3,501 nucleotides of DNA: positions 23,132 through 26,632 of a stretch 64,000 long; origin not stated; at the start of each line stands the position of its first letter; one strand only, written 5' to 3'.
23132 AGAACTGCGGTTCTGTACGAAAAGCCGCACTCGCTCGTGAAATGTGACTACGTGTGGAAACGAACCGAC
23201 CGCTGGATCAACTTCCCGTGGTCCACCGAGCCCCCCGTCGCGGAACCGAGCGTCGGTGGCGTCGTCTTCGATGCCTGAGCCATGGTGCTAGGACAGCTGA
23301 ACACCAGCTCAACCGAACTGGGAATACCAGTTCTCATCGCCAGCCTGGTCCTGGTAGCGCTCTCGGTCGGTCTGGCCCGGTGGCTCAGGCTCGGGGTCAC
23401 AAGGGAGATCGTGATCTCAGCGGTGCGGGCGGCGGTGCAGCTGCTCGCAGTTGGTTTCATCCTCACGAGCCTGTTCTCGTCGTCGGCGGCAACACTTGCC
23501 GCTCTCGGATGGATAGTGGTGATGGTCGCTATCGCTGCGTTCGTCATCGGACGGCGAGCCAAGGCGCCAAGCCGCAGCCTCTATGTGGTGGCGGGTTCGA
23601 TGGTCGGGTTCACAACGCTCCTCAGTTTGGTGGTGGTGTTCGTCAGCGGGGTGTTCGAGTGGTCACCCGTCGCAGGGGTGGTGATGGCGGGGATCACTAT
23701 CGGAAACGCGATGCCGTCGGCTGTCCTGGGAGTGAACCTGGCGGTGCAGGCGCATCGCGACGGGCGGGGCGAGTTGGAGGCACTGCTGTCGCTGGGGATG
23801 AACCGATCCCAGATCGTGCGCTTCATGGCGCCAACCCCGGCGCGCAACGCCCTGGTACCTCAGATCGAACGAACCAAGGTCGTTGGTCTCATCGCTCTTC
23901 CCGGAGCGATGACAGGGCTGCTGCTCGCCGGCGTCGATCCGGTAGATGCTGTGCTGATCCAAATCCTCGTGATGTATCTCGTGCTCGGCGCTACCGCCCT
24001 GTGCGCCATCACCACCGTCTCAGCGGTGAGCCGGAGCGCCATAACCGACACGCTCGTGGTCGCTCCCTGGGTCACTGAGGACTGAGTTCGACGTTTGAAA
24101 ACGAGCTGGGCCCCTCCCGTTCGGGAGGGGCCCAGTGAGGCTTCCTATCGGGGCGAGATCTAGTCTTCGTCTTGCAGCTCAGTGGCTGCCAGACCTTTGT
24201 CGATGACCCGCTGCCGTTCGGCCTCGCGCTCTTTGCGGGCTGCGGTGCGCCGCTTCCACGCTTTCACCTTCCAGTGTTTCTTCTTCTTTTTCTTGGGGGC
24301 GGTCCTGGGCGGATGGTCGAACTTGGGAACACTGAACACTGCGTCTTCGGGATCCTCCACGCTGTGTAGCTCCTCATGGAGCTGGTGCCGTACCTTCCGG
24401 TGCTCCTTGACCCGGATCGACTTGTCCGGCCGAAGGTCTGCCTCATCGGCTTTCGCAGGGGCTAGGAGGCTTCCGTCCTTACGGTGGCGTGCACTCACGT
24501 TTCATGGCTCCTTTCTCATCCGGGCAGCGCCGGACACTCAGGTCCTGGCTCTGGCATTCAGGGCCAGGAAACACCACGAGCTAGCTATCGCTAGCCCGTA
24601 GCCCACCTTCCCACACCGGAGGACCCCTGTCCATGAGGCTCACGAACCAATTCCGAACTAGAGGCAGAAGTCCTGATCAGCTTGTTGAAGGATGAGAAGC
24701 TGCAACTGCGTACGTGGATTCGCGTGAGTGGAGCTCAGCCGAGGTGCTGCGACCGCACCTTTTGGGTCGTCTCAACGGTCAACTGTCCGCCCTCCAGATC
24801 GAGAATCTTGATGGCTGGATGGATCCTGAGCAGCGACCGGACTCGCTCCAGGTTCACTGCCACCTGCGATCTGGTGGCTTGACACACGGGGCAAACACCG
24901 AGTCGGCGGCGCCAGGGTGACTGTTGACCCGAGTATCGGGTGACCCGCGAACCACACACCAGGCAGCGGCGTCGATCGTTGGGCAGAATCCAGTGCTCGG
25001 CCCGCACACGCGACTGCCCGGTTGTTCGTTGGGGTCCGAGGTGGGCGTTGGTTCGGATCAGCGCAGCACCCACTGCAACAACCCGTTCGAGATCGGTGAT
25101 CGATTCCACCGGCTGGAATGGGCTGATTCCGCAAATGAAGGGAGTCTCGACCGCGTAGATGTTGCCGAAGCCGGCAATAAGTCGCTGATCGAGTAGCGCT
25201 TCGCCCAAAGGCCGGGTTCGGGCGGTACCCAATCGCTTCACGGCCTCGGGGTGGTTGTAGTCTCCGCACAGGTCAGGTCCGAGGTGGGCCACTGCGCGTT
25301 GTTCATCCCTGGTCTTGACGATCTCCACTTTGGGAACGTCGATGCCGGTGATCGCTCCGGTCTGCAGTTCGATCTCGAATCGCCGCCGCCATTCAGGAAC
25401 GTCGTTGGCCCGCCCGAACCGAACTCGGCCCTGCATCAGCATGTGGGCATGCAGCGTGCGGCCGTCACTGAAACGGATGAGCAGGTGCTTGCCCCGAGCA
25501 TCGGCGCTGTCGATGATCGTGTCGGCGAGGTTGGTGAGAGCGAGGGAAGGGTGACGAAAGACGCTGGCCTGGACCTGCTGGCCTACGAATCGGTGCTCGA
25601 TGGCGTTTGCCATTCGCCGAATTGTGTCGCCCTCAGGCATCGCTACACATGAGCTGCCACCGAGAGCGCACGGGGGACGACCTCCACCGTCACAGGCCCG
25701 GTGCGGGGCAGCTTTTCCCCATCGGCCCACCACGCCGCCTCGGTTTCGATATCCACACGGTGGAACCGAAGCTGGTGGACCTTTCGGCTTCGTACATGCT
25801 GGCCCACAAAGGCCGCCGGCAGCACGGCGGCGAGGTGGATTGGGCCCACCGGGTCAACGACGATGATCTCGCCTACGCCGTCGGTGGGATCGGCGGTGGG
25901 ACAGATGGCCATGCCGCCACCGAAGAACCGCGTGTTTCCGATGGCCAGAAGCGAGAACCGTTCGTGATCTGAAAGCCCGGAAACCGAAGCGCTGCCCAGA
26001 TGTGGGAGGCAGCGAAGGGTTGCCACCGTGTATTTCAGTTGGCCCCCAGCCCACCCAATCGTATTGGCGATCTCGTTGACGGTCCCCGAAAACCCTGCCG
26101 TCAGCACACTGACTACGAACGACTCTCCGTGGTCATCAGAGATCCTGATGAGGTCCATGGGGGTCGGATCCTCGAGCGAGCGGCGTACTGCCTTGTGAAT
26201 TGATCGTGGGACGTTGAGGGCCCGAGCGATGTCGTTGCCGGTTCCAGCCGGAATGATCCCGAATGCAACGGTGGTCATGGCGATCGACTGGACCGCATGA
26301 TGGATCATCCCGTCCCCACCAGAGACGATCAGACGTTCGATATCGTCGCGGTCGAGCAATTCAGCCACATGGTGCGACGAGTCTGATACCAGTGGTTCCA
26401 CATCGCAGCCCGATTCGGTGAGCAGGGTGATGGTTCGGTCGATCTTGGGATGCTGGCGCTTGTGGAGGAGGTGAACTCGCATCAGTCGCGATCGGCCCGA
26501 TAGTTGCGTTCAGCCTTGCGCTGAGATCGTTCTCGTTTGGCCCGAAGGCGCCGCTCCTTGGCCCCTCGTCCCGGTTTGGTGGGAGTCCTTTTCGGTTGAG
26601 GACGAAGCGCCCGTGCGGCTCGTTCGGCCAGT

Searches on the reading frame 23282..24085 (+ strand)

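Call 74: search_protein_families(library=pfam, proteins=[window:23282-24085:+], max_evalue=0.00001)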
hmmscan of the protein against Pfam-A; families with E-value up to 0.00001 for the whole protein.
window:23282-24085:+ (267 aa): 1 family
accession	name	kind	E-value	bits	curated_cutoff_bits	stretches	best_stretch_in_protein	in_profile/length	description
PF03649.18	UPF0014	-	9.4e-53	179.5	22.6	1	18-252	4-240/242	Uncharacterised protein family (UPF0014)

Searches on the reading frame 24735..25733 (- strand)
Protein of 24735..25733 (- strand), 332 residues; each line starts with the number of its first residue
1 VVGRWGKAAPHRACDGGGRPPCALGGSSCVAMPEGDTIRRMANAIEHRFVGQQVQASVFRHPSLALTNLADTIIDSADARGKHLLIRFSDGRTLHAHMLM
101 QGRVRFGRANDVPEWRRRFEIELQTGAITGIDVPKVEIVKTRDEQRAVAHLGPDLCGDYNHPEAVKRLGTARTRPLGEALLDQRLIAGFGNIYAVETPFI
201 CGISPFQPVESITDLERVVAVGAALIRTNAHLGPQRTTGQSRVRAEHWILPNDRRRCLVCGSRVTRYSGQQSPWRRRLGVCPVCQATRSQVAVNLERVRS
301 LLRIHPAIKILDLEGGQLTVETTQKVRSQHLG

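Call 74: search_protein_families(library=pfam, proteins=[window:24735-25733:-], max_evalue=0.00001)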
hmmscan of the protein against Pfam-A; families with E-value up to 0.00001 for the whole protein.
window:24735-25733:- (332 aa): 2 families
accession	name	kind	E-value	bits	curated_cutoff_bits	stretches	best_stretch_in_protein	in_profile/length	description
PF01149.29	Fapy_DNA_glyco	-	7.8e-12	46.3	25.5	1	32-124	1-101/117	Formamidopyrimidine-DNA glycosylase N-terminal domain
PF06831.19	H2TH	-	9.2e-11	42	34.7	1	152-216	2-66/93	Formamidopyrimidine-DNA glycosylase H2TH domain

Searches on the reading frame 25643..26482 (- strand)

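Call 75: search_protein_families(library=pfam, proteins=[window:25643-26482:-], max_evalue=0.00001)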
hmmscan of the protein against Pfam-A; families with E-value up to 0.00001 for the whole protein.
window:25643-26482:- (279 aa): 2 families
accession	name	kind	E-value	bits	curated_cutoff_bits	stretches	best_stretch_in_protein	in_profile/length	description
PF19279.4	YegS_C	-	7.4e-32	110.7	27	1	126-276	2-157/158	YegS C-terminal NAD kinase beta sandwich-like domain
PF00781.29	DAGK_cat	-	6.6e-20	71.4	23.6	1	14-113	19-124/125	Diacylglycerol kinase catalytic domain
